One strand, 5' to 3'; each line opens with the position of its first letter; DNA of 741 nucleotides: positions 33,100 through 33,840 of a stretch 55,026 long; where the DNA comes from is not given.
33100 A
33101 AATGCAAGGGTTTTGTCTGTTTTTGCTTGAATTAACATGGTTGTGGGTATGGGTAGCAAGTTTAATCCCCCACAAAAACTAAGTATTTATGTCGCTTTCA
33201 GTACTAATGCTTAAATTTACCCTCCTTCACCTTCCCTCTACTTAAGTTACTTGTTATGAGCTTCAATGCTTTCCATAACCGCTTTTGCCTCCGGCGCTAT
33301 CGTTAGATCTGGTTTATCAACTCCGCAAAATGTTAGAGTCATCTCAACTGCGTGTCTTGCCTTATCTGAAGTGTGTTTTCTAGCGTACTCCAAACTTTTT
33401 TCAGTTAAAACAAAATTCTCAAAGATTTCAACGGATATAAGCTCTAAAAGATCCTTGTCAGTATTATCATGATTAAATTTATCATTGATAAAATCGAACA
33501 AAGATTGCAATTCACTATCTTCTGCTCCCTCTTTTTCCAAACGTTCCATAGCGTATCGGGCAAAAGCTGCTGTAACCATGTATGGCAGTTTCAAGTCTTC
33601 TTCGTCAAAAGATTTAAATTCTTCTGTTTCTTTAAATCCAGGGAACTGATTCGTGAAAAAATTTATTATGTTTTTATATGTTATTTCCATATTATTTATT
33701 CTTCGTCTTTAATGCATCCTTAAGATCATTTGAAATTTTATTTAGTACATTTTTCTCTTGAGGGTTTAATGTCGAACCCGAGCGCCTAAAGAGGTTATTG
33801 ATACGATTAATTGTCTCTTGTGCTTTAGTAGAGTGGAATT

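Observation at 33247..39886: Sec-signal RHS/YD polymorphic toxin with an unassigned C-terminal domain and an adjacent candidate immunity gene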

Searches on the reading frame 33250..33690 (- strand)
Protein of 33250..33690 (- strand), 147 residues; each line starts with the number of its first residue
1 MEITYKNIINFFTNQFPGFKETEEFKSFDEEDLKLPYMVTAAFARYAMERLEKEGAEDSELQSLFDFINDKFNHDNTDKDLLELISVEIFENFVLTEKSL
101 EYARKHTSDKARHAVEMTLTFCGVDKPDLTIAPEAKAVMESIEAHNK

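Call 3: search_protein_families(library=pfam, proteins=[window:33250-33690:-], max_evalue=1)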
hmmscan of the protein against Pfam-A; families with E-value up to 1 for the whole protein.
window:33250-33690:- (147 aa): 3 families
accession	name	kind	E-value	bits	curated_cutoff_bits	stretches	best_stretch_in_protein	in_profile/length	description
PF24722.1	DUF7674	-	3.5e-09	37.2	27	1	10-113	2-102/111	Domain of unknown function (DUF7674)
PF04261.18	Dyp_perox_N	-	0.0091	16.4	20.4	1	39-82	67-110/146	Dyp-type peroxidase, N-terminal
PF21044.3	CIP2A_N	-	0.12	11.4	26.3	1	63-132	350-419/544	CIP2A, N-terminal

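Call 4: search_protein_families(library=ncbifam, proteins=[window:33250-33690:-], max_evalue=1)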
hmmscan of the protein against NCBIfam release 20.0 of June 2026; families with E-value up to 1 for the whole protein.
window:33250-33690:- (147 aa): 0 families

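Call 10: search_solved_structures(query=window:33250-33690:-, max_evalue=10)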
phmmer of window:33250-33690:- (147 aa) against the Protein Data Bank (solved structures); distinct sequences matched with E-value up to 10: 5.
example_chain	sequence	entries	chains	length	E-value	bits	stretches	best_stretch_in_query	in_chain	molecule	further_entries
1u5t_A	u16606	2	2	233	0.17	15.2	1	65-110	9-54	appears to be functionally related to SNF7; Snf8p | VPS22, YPL002C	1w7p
6j42_A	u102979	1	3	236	0.33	14.3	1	41-108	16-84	Alr3090 protein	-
4r42_A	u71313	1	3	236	0.33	14.3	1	41-108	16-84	Alr3090 protein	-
5ufl_A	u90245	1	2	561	0.55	13.6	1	62-132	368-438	Protein CIP2A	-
22fn_A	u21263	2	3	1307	0.74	13.1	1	54-127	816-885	CRISPR-associated endonuclease Cas12a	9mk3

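Call 14: find_homologous_proteins(query=window:33250-33690:-, max_evalue=0.001)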
Query window:33250-33690:- (147 aa): 5 proteins with E <= 0.001 among 33 candidates.
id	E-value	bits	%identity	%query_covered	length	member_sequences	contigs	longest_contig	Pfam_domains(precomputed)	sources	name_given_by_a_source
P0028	7.2e-90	316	100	100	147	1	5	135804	PF24722.2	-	-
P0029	2.0e-71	256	81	100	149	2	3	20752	PF24722.2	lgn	-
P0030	3.7e-44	168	53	99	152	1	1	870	PF24722.2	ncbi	-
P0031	2.8e-40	155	51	99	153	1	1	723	PF24722.2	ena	-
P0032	9.3e-37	144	48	100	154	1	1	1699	PF24722.2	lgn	-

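Call 17: find_encoding_contigs(protein=P0029, flank=10000, max_places=3)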
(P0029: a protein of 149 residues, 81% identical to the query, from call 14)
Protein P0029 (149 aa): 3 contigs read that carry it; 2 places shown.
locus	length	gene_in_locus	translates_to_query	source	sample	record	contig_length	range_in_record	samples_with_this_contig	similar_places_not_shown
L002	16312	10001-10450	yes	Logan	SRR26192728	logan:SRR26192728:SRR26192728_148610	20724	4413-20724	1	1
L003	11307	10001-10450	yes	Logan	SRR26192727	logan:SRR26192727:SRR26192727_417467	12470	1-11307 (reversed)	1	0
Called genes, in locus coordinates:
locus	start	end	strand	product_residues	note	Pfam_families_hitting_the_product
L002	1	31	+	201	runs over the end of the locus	PF00163:Ribosomal_S4, PF01479:S4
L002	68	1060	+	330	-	PF01193:RNA_pol_L, PF01000:RNA_pol_A_bac, PF03118:RNA_pol_A_CTD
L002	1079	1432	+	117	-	PF01196:Ribosomal_L17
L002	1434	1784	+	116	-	PF00572:Ribosomal_L13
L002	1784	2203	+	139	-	PF00380:Ribosomal_S9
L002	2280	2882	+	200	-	PF01025:GrpE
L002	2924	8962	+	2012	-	PF03534:SpvB, PF13517:FG-GAP_3 (faint), PF05593:RHS_repeat (weak)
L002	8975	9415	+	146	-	-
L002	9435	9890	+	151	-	-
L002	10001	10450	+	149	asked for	PF24722:DUF7674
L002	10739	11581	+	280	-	-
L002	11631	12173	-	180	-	PF20803:PaaX_M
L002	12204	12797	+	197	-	-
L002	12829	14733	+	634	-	PF00012:HSP70, PF06723:MreB_Mbl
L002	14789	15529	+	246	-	-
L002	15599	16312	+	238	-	?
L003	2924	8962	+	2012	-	PF03534:SpvB, PF13517:FG-GAP_3 (faint), PF05593:RHS_repeat (weak)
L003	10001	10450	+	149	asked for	PF24722:DUF7674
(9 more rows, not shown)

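Call 37: find_encoding_contigs(protein=P0028, flank=3000, max_places=5)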
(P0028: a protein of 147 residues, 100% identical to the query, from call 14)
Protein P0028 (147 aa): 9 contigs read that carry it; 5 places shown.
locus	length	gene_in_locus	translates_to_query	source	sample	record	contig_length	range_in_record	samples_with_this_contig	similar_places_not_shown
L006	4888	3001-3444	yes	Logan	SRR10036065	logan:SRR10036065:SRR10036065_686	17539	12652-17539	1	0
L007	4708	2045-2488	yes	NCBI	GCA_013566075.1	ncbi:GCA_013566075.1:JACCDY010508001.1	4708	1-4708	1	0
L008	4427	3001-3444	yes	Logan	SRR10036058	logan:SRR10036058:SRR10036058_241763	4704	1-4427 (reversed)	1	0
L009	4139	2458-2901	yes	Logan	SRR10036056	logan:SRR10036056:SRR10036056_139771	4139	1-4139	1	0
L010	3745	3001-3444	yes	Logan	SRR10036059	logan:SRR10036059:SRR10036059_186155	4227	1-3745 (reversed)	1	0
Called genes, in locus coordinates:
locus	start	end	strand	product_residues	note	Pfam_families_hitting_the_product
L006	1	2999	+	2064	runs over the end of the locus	PF03534:SpvB, PF13517:FG-GAP_3 (faint), PF12256:TcdB_toxin_midN, PF05593:RHS_repeat (weak)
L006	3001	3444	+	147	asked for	PF24722:DUF7674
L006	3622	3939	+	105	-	PF00829:Ribosomal_L21p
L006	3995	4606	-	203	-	PF21176:RecR_HhH, PF01751:Toprim (weak), PF13662:Toprim_4, PF21175:RecR_C (weak)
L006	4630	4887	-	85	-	?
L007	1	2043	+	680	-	?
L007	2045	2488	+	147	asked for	PF24722:DUF7674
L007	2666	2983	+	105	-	PF00829:Ribosomal_L21p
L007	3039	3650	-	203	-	PF21176:RecR_HhH, PF01751:Toprim (weak), PF13662:Toprim_4, PF21175:RecR_C (weak)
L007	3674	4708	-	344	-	?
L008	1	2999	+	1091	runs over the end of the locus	?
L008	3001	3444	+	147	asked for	PF24722:DUF7674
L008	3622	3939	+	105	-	PF00829:Ribosomal_L21p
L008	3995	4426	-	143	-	?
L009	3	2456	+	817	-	?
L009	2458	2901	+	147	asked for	PF24722:DUF7674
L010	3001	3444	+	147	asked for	PF24722:DUF7674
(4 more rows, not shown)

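Call 72: find_homologous_proteins(query=A3, max_evalue=0.00001)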
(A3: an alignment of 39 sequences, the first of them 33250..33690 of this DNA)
Query A3 (39 sequences) (147 aa, profile of the alignment): 93 proteins with E <= 0.00001 among 4026 candidates.
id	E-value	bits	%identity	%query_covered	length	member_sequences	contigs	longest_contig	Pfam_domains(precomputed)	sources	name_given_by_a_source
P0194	5.0e-35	138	23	59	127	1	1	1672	PF24722.2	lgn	-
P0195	1.1e-29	121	28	46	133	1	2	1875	PF24722.2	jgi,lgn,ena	-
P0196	8.9e-29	118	-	-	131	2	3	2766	PF24722.2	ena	-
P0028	5.1e-27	112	100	100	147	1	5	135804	PF24722.2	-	-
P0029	1.1e-26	111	81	100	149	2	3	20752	PF24722.2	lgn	-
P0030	2.5e-25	107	53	99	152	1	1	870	PF24722.2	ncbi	-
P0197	2.5e-24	104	-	-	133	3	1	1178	PF24722.2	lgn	-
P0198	6.2e-24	102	-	-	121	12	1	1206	PF24722.2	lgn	-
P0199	3.4e-23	100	-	-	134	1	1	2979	PF24722.2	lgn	-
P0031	2.5e-22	97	51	99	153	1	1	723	PF24722.2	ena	-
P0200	2.7e-22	97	25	44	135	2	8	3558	PF24722.2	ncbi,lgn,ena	-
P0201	3.5e-22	97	-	-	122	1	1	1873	PF24722.2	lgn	-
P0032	3.8e-22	97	48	100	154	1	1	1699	PF24722.2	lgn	-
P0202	8.1e-22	96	-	-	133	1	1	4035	PF24722.2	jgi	jgi:hypothetical protein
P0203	1.2e-21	95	-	-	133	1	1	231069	PF24722.2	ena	-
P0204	7.7e-21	92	55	7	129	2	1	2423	PF24722.2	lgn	-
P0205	8.2e-21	92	-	-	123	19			PF24722.2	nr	nr:hypothetical protein [uncultured Comamonas sp.]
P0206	8.5e-21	92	-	-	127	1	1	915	PF24722.2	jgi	-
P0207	1.2e-20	92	-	-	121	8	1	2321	PF24722.2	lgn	-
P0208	2.0e-20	91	-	-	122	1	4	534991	PF24722.2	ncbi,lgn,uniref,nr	ncbi:hypothetical protein [Paraburkholderia kururiensis]|uniref:hypothetical protein n=1 Tax=Parabur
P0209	2.2e-20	91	-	-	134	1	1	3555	PF24722.2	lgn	-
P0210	2.4e-20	91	-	-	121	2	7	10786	PF24722.2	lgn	-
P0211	2.6e-20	91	-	-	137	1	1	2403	PF24722.2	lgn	-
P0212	2.9e-20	90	-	-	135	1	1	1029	PF24722.2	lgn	-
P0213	5.6e-20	90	-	-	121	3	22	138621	PF24722.2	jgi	jgi:hypothetical protein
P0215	1.0e-19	89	-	-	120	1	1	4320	PF24722.2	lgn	-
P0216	1.2e-19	89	-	-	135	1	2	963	PF24722.2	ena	-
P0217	1.7e-19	88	-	-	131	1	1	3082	PF24722.2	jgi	jgi:hypothetical protein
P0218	2.7e-19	87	-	-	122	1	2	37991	PF24722.2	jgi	jgi:hypothetical protein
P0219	4.2e-19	87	-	-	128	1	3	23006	PF24722.2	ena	-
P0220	5.5e-19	86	-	-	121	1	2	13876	PF24722.2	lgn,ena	-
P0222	9.7e-19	86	-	-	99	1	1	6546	PF24722.2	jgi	jgi:hypothetical protein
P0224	1.2e-18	85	-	-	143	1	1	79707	PF24722.2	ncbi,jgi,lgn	-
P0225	1.2e-18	85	-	-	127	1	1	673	PF24722.2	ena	-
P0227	2.0e-18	85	-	-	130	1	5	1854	PF24722.2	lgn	-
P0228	2.4e-18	84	33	24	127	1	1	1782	PF24722.2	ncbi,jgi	-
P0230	3.3e-18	84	-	-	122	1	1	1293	PF24722.2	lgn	-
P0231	3.7e-18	84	-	-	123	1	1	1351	PF24722.2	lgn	-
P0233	4.3e-18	84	-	-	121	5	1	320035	PF24722.2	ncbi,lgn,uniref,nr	ncbi:DUF7674 family protein [Cupriavidus basilensis]|uniref:DUF7674 family protein n=1 Tax=Cupriavid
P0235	6.1e-18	83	-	-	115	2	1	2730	PF24722.2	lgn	-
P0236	1.2e-17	82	-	-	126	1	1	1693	PF24722.2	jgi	jgi:hypothetical protein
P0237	3.5e-17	81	-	-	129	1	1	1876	PF24722.2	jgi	jgi:hypothetical protein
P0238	4.7e-17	80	35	18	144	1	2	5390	PF24722.2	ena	-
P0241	1.1e-16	79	-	-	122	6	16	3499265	PF24722.2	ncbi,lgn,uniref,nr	ncbi:hypothetical protein [Burkholderia stabilis]|uniref:hypothetical protein n=1 Tax=Burkholderia s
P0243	1.4e-16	79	-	-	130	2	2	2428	PF24722.2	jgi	jgi:hypothetical protein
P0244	1.6e-16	78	-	-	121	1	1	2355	PF24722.2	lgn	-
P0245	2.0e-16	78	-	-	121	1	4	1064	PF24722.2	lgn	-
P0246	2.0e-16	78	-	-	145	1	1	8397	PF24722.2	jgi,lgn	jgi:hypothetical protein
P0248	3.2e-16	77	-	-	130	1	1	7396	PF24722.2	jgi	jgi:hypothetical protein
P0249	4.5e-16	77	-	-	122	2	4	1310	PF24722.2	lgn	-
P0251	9.4e-16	76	25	62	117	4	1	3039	PF24722.2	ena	-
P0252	1.8e-15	75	24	14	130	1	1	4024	PF24722.2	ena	-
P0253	2.1e-15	75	-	-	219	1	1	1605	PF24722.2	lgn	-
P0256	8.1e-15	73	-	-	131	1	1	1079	PF24722.2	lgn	-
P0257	1.4e-14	72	-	-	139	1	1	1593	PF24722.2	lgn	-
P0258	1.9e-14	72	-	-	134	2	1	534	PF24722.2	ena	-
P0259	1.8e-13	69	-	-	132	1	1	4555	PF24722.2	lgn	-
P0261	4.4e-13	67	-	-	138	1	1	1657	PF24722.2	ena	-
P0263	6.9e-13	67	-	-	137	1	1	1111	PF24722.2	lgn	-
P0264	1.2e-12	66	-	-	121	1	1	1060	PF24722.2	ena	-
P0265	4.8e-12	64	-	-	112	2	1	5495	PF24722.2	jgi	jgi:hypothetical protein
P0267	5.4e-11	61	-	-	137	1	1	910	PF24722.2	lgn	-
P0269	9.4e-11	60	-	-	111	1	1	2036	PF24722.2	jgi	jgi:hypothetical protein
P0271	1.7e-10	59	-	-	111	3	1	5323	PF24722.2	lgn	-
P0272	3.9e-10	58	-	-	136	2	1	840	PF24722.2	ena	-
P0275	9.6e-9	53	46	9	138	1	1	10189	PF24722.2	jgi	jgi:hypothetical protein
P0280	3.1e-6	45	-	-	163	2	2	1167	PF24722.2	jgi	jgi:hypothetical protein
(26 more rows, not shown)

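Call 75: search_solved_structures(query=A4, max_evalue=10)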
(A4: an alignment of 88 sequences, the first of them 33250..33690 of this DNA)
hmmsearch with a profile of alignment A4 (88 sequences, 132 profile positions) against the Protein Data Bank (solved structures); distinct sequences matched with E-value up to 10: 8.
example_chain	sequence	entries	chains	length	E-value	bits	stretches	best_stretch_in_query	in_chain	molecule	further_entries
2rhh_A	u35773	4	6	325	0.026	17.5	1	55-98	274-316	Cell Division Protein ftsZ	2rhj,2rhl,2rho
9y1s_A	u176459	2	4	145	0.17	14.8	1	25-66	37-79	Rhobin9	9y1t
7rdr_A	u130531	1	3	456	0.42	13.5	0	49-92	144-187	Circular tendon repeat protein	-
3lw8_E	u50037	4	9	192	0.68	12.9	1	16-70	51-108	IpgB2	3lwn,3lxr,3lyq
6jui_A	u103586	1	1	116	1.1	12.2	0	89-123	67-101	Pre-mRNA-splicing factor CEF1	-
4fjq_A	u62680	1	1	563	1.1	12.1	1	28-81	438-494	Amorpha-4,11-diene synthase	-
4gax_A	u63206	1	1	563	1.1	12.1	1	28-81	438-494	Amorpha-4,11-diene synthase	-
1g5z_A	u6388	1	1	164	1.2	12.1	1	58-83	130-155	OUTER SURFACE PROTEIN C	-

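Call 79: predict_structure(alignment_id=A4)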
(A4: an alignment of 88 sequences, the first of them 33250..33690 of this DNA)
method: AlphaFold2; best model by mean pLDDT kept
length: 147 residues; sequences in the alignment: 88
mean_pLDDT: 96.3   pTM: 0.88
mean pLDDT of the five models: 96.3, 96.0, 95.6, 95.2, 95.0
residues with pLDDT >= 90: 141; 70-90: 6; 50-70: 0; < 50: 0
segments of 3 or more residues with pLDDT < 50: none
pLDDT, mean of each block of 10 residues (from residue 1): 94 96 97 96 98 97 98 97 98 96 98 97 92 96 91
secondary structure, 60 per line:
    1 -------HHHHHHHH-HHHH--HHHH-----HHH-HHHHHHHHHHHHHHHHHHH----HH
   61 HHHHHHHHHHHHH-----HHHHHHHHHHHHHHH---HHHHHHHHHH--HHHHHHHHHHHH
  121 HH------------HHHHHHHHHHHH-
elements in order: H8-15 H17-20 H23-26 H36-54 H59-73 H79-93 H97-106 H109-122 H135-146

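Call 81: fold_search(model_id=the predicted structure, library=pdb)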
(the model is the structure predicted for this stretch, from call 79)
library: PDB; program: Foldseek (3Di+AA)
matches with E <= 10: 129; with E <= 0.001: 0
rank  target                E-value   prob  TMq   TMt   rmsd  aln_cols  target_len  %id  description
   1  3woz_A                1.1e+00  0.18  0.28  0.22  11.0       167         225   14  Crystal structure of CLASP2 TOG domain (TOG3) (released 2015-05-27)
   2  5cwb                  1.7e+00  0.11  0.26  0.21  11.2       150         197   14  Crystal structure of de novo designed helical repeat protein DHR4 (released 2015-12-16)
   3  8eoj_B                1.9e+00  0.30  0.38  0.10   9.4       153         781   12  Microsomal triglyceride transfer protein (released 2023-05-03)
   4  8gs7_MODEL_1_A        2.5e+00  0.08  0.19  0.20  13.4       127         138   16  SOLUTION NMR STRUCTURE OF N-TERMINAL DOMAIN OF TRICONEPHILA CLAVIPES MAJOR AMPULLATE SPIDROIN 2 (released 2023-03-15)
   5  2o02_A                2.5e+00  0.07  0.21  0.16  12.9       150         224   11  Phosphorylation independent interactions between 14-3-3 and Exoenzyme S: from structure to pathogenesis (released 2007-11-27)
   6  6skl_H                2.9e+00  0.12  0.24  0.11  11.4       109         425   17  Cryo-EM structure of the CMG Fork Protection Complex at a replication fork - Conformation 1 (released 2020-05-06)
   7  1py1_C                3.2e+00  0.12  0.30  0.31  10.2       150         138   13  Complex of GGA1-VHS domain and beta-secretase C-terminal phosphopeptide (released 2003-11-04)
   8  1juq_C                3.2e+00  0.11  0.28  0.28   9.2       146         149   11  GGA3 VHS domain complexed with C-terminal peptide from cation-dependent Mannose 6-phosphate receptor (released 2002-02-27)
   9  1jpl_A                3.3e+00  0.12  0.29  0.27   9.5       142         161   10  GGA3 VHS domain complexed with C-terminal peptide from cation-independent mannose 6-phosphate receptor (released 2002-02-27)
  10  4fza_A                3.3e+00  0.08  0.27  0.16  12.5       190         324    9  Crystal structure of MST4-MO25 complex (released 2013-03-06)
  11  3e4b_A                3.3e+00  0.06  0.22  0.11  11.5       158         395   14  Crystal structure of AlgK from Pseudomonas fluorescens WCS374r (released 2009-08-25)
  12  8gjg_A                3.5e+00  0.08  0.23  0.22  12.0       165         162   14  De novo design of high-affinity protein binders to bioactive helical peptides (released 2024-01-10)
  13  5d2d_B                3.5e+00  0.08  0.24  0.19  12.8       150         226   11  Crystal structure of human 14-3-3 zeta in complex with CFTR R-domain peptide pS753-pS768 (released 2016-03-16)
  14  3ifq_A                3.7e+00  0.12  0.30  0.11  11.1       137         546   15  Interction of plakoglobin and beta-catenin with desmosomal cadherins (released 2009-09-15)
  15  7uzf_P                3.7e+00  0.08  0.28  0.13  12.1       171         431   13  Rat Kidney V-ATPase with SidK, State 1 (released 2023-11-22)
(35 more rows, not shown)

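Call 89: search_protein_families(library=ncbifam, proteins=[P0233, P0208], max_evalue=0.1)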
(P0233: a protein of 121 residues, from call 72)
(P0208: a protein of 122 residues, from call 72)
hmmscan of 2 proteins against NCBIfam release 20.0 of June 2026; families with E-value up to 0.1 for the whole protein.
P0233 (121 aa): 0 families

P0208 (122 aa): 0 families
